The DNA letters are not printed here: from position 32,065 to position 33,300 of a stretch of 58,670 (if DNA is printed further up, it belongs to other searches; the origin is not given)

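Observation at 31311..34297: Three-gene AT-rich operon as a candidate uncharacterised defence/abortive-infection system (PD-(D/E)xK, Beta-protein-like, zinc-ribbon-RES)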

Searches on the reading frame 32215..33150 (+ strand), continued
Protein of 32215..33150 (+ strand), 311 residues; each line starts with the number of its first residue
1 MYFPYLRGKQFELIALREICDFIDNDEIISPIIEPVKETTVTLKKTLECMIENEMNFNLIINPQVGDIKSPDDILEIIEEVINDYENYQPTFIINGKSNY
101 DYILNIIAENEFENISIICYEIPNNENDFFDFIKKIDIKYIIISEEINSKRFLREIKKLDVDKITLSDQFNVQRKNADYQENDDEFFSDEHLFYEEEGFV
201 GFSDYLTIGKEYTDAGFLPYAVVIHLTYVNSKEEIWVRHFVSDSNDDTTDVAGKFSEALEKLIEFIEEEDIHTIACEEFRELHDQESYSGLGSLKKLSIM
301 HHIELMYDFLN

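Call 39: get_annotated_region(hit=H14, flank=6000)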
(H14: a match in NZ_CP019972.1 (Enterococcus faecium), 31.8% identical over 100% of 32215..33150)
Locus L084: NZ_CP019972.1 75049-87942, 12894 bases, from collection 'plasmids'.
description: Enterococcus faecium isolate 2014-VREF-114 plasmid p114-2
organism: Enterococcus faecium (NCBI taxid 1352)
taxonomy: Bacteria; Bacillota; Bacilli; Lactobacillales; Enterococcaceae; Enterococcus; Enterococcus faecium
host: -; source: Homo sapiens,rectal swab; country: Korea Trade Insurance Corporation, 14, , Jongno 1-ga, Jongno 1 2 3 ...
typing (MOB-suite, as given by PLSDB): conjugative; replicon rep_cluster_150; relaxase MOBP; mating-pair formation MPF_T
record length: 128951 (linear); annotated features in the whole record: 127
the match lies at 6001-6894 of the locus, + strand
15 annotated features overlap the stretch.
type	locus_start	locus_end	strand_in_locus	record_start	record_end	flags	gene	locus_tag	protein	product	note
CDS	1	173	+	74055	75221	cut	-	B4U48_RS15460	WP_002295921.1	cyclopropane-fatty-acyl-phospholipid synthase family protein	-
CDS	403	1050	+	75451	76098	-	-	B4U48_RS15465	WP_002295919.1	PepSY domain-containing protein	-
CDS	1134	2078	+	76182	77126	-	-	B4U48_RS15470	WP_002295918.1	dihydroorotate oxidase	GO:0006221 - pyrimidine nucleotide biosynthetic process [Evidence IEA]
CDS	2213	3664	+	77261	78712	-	-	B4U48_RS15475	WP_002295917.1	amidase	-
CDS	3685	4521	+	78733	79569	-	-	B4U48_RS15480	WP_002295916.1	transporter substrate-binding domain-containing protein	-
CDS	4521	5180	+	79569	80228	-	-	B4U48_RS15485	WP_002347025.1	amino acid ABC transporter permease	GO:0006865 - amino acid transport [Evidence IEA]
CDS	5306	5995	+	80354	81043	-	-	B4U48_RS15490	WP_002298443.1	hypothetical protein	-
CDS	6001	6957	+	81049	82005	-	-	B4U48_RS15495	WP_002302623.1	sce7725 family protein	-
CDS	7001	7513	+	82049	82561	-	-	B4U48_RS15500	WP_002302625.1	GNAT family N-acetyltransferase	-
CDS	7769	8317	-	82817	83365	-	-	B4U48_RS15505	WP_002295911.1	AAA family ATPase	-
CDS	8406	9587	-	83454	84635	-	-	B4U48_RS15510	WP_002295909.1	nucleoside transporter C-terminal domain-containing protein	-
CDS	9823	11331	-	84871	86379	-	-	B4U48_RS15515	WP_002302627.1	DUF1846 domain-containing protein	-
CDS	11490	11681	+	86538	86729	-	-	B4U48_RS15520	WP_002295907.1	hypothetical protein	-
CDS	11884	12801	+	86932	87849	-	-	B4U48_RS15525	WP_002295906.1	hypothetical protein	-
CDS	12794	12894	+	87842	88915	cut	-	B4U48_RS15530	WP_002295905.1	hypothetical protein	-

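Call 40: get_annotated_region(hit=H17, flank=6000)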
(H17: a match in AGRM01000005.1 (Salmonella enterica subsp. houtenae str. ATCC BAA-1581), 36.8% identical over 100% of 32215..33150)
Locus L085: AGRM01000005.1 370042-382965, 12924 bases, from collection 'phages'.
description: Salmonella enterica subsp. houtenae str. ATCC BAA-1581 SEHO0AFNL_Contig0.6, whole genome shotgun sequence.
organism: Salmonella enterica subsp. houtenae str. ATCC BAA-1581 (NCBI taxid 523831)
taxonomy: Bacteria; Pseudomonadati; Pseudomonadota; Gammaproteobacteria; Enterobacterales; Enterobacteriaceae; Salmonella
host: Homo sapiens; source: -; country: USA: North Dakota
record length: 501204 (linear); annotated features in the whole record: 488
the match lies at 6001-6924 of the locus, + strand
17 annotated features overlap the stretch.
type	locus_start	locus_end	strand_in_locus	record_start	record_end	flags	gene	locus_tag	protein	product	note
CDS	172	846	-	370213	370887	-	-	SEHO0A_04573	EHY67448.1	hypothetical protein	-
CDS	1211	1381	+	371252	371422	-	-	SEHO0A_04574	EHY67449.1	hypothetical protein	-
CDS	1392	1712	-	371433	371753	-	-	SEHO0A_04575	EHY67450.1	hypothetical protein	-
CDS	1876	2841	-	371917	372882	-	-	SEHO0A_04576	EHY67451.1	ICE-like protease p20 domain protein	-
CDS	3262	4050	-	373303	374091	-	-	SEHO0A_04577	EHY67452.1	hypothetical protein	-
CDS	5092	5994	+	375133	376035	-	-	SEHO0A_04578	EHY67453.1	hypothetical protein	-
CDS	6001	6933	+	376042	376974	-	-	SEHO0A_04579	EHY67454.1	hypothetical protein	-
CDS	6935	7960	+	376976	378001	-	-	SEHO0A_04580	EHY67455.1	RES domain protein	-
CDS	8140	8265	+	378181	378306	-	-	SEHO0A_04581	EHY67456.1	hypothetical protein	-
CDS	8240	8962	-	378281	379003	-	-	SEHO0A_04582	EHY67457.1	site-specific recombinase, phage integrase family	-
CDS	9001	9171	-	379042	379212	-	-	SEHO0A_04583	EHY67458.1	hypothetical protein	-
CDS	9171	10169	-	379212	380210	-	-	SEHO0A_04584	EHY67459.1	integrating conjugative element protein, PFL_4705 family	-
CDS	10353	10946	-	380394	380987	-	-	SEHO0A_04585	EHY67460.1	integrating conjugative element protein, PFL_4704 family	-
CDS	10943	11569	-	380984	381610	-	-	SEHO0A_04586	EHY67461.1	integrating conjugative element protein, PFL_4703 family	-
CDS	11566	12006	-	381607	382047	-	-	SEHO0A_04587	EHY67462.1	conjugative transfer region protein family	-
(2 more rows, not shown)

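Call 52: find_encoding_contigs(protein=P0001, flank=10000, max_places=8)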
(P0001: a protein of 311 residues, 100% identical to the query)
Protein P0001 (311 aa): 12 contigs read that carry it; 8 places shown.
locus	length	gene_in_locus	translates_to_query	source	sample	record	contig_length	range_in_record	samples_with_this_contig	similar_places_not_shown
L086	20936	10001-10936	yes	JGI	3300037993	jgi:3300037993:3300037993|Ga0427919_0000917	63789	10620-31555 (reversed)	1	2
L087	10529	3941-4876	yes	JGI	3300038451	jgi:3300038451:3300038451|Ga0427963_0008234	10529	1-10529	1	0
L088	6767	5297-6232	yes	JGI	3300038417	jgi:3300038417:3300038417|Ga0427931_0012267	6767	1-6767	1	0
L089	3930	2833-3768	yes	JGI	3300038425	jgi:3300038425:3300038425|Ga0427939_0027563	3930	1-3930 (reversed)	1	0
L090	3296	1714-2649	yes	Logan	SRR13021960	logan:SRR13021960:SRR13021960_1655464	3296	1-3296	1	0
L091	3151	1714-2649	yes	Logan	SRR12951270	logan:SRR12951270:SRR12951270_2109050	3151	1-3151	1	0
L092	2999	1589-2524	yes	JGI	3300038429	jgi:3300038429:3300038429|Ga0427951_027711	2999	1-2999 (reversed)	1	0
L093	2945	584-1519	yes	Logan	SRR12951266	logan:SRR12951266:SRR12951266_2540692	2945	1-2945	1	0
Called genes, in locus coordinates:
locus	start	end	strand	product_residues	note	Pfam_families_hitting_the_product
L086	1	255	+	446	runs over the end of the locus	PF01171:ATP_bind_3, PF28558:TilS_SCL, PF11734:TilS_C (weak)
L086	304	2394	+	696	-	PF11412:DsbD_N, PF02683:DsbD_TM, PF03190:Thioredox_DsbH (weak), PF13098:Thioredoxin_2, PF13899:Thioredoxin_7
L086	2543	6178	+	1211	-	PF07494:Reg_prop (weak), PF07495:Y_Y_Y, PF00211:Guanylate_cyc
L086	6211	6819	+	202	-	-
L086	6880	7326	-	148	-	PF13302:Acetyltransf_3 (weak), PF13673:Acetyltransf_10, PF00583:Acetyltransf_1, PF13508:Acetyltransf_7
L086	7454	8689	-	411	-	-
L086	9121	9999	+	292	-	PF26915:Phage_P4_cII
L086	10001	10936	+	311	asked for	-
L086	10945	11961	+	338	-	PF08808:RES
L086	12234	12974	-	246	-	-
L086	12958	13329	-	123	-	-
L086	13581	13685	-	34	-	-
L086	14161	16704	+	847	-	-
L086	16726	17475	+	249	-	PF05711:TylF, PF13578:Methyltransf_24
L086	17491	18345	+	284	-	PF00902:TatC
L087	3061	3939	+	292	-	PF26915:Phage_P4_cII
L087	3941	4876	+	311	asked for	-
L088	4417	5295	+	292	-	PF26915:Phage_P4_cII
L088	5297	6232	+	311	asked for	-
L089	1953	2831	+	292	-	PF26915:Phage_P4_cII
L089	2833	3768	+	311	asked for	-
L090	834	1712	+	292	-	PF26915:Phage_P4_cII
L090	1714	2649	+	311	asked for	-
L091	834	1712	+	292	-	PF26915:Phage_P4_cII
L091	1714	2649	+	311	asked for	-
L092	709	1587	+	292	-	PF26915:Phage_P4_cII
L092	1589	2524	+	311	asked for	-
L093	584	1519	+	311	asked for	-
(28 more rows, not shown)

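Call 53: get_annotated_region(hit=H18, flank=8000)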
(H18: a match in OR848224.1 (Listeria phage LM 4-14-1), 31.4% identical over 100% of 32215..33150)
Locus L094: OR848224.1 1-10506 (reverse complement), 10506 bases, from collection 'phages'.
description: UNVERIFIED_ORG: Listeria phage LM 4-14-1 clone NODE_127_length_10506_cov_3.871129 genomic sequence.
organism: Listeria phage LM 4-14-1 (NCBI taxid 3113836)
taxonomy: Viruses
host: Listeria monocytogenes; source: wastewater; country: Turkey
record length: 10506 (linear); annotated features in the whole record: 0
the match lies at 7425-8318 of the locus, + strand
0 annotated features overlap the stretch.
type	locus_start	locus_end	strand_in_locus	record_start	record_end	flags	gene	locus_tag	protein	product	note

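Call 54: get_annotated_region(hit=H16, flank=8000)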
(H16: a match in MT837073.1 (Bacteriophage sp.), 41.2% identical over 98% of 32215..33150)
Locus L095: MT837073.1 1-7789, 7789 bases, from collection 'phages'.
description: UNVERIFIED: Bacteriophage sp. clone scaffold_3816 genomic sequence.
organism: Bacteriophage sp. (NCBI taxid 38018)
taxonomy: Viruses
host: -; source: human fecal samples; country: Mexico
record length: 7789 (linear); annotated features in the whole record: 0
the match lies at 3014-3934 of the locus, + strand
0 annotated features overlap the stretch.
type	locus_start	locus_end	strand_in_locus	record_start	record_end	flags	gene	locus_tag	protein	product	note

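Call 58: search_protein_families(library=pfam, alignment_id=A3, max_evalue=10)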
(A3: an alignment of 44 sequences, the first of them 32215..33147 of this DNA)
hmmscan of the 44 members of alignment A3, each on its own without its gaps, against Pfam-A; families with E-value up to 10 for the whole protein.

A. member 1, window:32215-33147:+ (311 aa): 2 families
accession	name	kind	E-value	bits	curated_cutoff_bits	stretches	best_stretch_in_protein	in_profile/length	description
PF02637.23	GatB_Yqey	-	0.15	12.4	27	1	42-85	61-105/148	GatB domain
PF21018.2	BipA_C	-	0.42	10.8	23.8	1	233-280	55-102/110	TypA/BipA C-terminal domain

B. families by the number of members that match (of 44 scanned): 29 families (the first 25 are shown)
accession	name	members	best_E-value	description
PF14350.11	Beta_protein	22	0.0017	Beta protein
PF10684.14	BDM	1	0.0027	Putative biofilm-dependent modulation protein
PF05271.16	Tobravirus_2B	1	0.0082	Tobravirus 2B protein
PF21663.2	WipA_Phos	1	0.013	WipA-like, phosphatase domain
PF06926.16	Rep_Org_C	1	0.022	Putative replisome organiser protein C-terminus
PF23195.1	UBQLN1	1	0.025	Ubiquilin-1-like domain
PF02142.27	MGS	1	0.032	MGS-like domain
PF17021.10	Mei5_like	1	0.04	Putative double-strand recombination repair-like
PF14641.11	HTH_44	1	0.067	Helix-turn-helix DNA-binding domain of SPT6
PF10757.14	YbaJ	1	0.073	Biofilm formation regulator YbaJ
PF21430.3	DTP-pb9_B-dom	1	0.075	Distal tail protein pb9, B domain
PF07510.16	GmrSD_C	1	0.079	GmrSD restriction endonucleases, C-terminal domain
PF21756.2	DacZ_T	1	0.08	Probable sensor domain DacZ_T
PF12359.13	DUF3645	1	0.12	Protein of unknown function (DUF3645)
PF21709.3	ABC_C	1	0.12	Emaravirus ABC_C protein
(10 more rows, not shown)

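Call 74: search_protein_families(library=pfam, alignment_id=A6, max_evalue=0.00001)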
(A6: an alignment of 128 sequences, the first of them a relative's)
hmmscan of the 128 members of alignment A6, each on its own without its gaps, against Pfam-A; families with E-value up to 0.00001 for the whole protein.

A. member 1, L003:3029-3427:- (133 aa): 1 family
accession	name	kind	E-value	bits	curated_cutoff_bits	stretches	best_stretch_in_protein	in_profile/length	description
PF01381.28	HTH_3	-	1.8e-10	41.1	23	1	73-125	1-52/55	Helix-turn-helix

B. families by the number of members that match (of 128 scanned): 164 families (the first 25 are shown)
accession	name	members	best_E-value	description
PF00589.27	Phage_integrase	6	2.2e-18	Phage integrase family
PF13102.12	Phage_int_SAM_5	5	1.7e-14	Phage integrase SAM-like domain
PF13715.12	CarbopepD_reg_2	3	5e-19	CarboxypepD_reg-like domain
PF17293.8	Arm-DNA-bind_5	3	4.2e-16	Arm DNA-binding domain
PF13424.12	TPR_12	2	5.9e-96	Tetratricopeptide repeat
PF00270.35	DEAD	2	9.1e-48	DEAD/DEAH box helicase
PF00078.32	RVT_1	2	1.8e-46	Reverse transcriptase (RNA-dependent DNA polymerase)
PF13181.12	TPR_8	2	5.8e-45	Tetratricopeptide repeat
PF01433.26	Peptidase_M1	2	2.4e-40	Peptidase family M1 domain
PF00515.34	TPR_1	2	4.3e-40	Tetratricopeptide repeat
PF04480.18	DUF559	2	9e-34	Protein of unknown function (DUF559)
PF00593.30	TonB_dep_Rec_b-barrel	2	3.4e-33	TonB dependent receptor-like, beta-barrel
PF07719.23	TPR_2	2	3e-27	Tetratricopeptide repeat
PF13655.11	RVT_N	2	5.2e-27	N-terminal domain of reverse transcriptase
PF08388.16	GIIM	2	1e-26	Group II intron, maturase-specific domain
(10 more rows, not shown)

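Call 75: search_protein_families(library=padloc, alignment_id=A6, max_evalue=1e-10)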
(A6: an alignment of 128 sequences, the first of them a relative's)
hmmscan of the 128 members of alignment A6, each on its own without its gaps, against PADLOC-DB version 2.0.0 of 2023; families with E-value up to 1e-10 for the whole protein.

A. member 1, L003:3029-3427:- (133 aa): 0 families

B. families by the number of members that match (of 128 scanned): 292 families (the first 25 are shown)
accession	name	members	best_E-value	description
PDLC03019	MTase_I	2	9.2e-150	Type I methyltransferase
PDLC01136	RT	2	8.1e-55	RT (reverse transcriptase)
PDLC03688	HEase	2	4.3e-43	homing endonuclease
PDLC02063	Cas1_IIIb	2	2.5e-38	-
PDLC01607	RT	2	1.9e-31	"CAS-I,CAS-II,CAS-III,CAS-IV,CAS-V,CAS-VI; acquisition_associated"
PDLC03754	RT_UG17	2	4.8e-29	DRT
PDLC03698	HEase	2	2.1e-28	homing endonuclease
PDLC03766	Drt9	2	2e-23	DRT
PDLC02941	RT_II-A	2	3.2e-22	-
PDLC03756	RT_UG19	2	2.7e-21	DRT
PDLC03779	RT_UG4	2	2.1e-20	DRT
PDLC03759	RT_UG21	2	5.9e-18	DRT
PDLC02943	RT_III-A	2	7.6e-18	-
PDLC02948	RT_IX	2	1.9e-17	-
PDLC02942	RT_III-A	2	1.2e-16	-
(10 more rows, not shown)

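Call 90: search_protein_families(library=pfam, proteins=[L060:7209-8366:+, L084:5108-5992:+, L084:7001-7510:+, L082:1385-3112:+, L082:3112-4854:+], max_evalue=0.01)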
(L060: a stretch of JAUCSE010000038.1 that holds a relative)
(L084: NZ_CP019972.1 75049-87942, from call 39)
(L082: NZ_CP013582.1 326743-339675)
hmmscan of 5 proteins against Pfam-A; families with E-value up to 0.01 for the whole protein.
L060:7209-8366:+ (386 aa): 1 family
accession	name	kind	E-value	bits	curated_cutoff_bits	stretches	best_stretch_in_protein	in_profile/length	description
PF04326.19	SLFN_AlbA_2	-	2.1e-10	41.6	25.3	1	26-166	1-117/118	Schlafen, AlbA_2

L084:5108-5992:+ (295 aa): 0 families

L084:7001-7510:+ (170 aa): 1 family
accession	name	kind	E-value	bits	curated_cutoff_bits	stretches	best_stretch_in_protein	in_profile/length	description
PF00583.31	Acetyltransf_1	-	3e-07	31.2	20.7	1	37-142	16-111/116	Acetyltransferase (GNAT) family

L082:1385-3112:+ (576 aa): 0 families

L082:3112-4854:+ (581 aa): 0 families

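Call 92: find_related_loci(query=A7, collection=genome_contigs, flank=5000)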
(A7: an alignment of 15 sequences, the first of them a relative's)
Query A7 (312 aa) in genome_contigs; peptide patterns used: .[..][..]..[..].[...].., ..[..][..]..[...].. (x = any residue, [..] = any of these).
599 stretches matched a pattern (row limit reached: there are more); 587 encode a relative of the query (tblastn E <= 1e-3); the best 80 are kept; 80 distinct loci.
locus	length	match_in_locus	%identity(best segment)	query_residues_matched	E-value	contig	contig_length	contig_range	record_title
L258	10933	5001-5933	89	1-311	0e+0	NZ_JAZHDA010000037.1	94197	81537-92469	Pseudotabrizicola sp. L79 k141_55, whole genome shotgun sequence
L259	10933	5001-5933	87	1-311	0e+0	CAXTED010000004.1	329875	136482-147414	MAG TPA_asm: uncultured Sphingomicrobium sp. isolate private_T1887_metawrap_bin.4 genome assembly, contig: private_T1887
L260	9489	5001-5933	88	1-311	0e+0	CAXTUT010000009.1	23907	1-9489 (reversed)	MAG TPA_asm: uncultured Caulobacteraceae bacterium isolate public_SRR14722007_metawrap_bin.4 genome assembly, contig: pu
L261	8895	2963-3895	86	1-311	0e+0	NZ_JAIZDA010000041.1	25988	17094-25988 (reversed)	Novosphingobium sp. FKTRR1 Scaffold40_1, whole genome shotgun sequence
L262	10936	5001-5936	85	1-312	1e-180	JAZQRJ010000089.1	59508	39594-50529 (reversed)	MAG: Novosphingobium sp. isolate T1900045231_TH20190001.MAGScoT_cleanbin_000010 SGB_5409_k141_769117, whole genome shotg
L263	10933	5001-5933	75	1-312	1e-157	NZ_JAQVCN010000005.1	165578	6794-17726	MAG: Zoogloea sp. isolate STD2_9 NODE_201_length_165578_cov_6.266725_Sandtown_D2, whole genome shotgun sequence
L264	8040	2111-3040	73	1-311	7e-154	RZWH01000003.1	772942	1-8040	Rhodobacteraceae bacterium CCMM004 NODE_3_length_772942_cov_79.671479, whole genome shotgun sequence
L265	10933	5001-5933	72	1-311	1e-151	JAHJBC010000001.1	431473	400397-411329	MAG: Gammaproteobacteria bacterium isolate Modern_marine.mb.240 Modern_marine.mb.240_k141_160282, whole genome shotgun s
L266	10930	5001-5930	70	1-311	3e-150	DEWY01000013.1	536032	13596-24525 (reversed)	MAG TPA_asm: Caulobacteraceae bacterium UBA3198 UBA3198_contig_759, whole genome shotgun sequence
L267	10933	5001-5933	68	1-312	5e-146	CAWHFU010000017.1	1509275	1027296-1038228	MAG: uncultured proteobacterium isolate MFD00822.bin.1.156 genome assembly, contig: contig_55468, whole genome shotgun s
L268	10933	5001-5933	68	1-312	9e-145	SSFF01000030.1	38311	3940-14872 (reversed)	MAG: Rhodoferax sp. isolate Bin_24_1 c_000000087393, whole genome shotgun sequence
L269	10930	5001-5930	68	1-311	9e-144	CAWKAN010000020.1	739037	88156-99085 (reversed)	MAG: uncultured Alphaproteobacteria bacterium isolate MFD03726.bin.1.14 genome assembly, contig: contig_37856, whole gen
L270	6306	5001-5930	66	1-311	2e-140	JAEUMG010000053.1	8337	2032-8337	MAG: Hyphomicrobiales bacterium isolate new MAG-141 k141_3529324, whole genome shotgun sequence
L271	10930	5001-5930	66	1-311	1e-139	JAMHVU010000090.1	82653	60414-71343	MAG: Sphingobium sp. isolate UR_AS_maxbin.014 k201_1523127, whole genome shotgun sequence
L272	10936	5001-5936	66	1-311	2e-138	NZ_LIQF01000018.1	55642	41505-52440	Marinomonas fungiae strain JCM 18476 DSM_18476_18, whole genome shotgun sequence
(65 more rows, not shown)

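Call 96: search_protein_families(library=pfam, alignment_id=A8, max_evalue=0.01)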
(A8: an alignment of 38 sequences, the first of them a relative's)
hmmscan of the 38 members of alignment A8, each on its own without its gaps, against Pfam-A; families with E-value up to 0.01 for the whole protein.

A. member 1, L009:7993-8601:+ (203 aa): 0 families

B. families by the number of members that match (of 38 scanned): 3 families
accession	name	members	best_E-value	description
PF08808.17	RES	37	3.3e-18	RES domain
PF18870.6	HEPN_RES_NTD1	30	5.7e-09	HEPN/RES N-terminal domain 1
PF14398.11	ATPgrasp_YheCD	1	0.0053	YheC/D like ATP-grasp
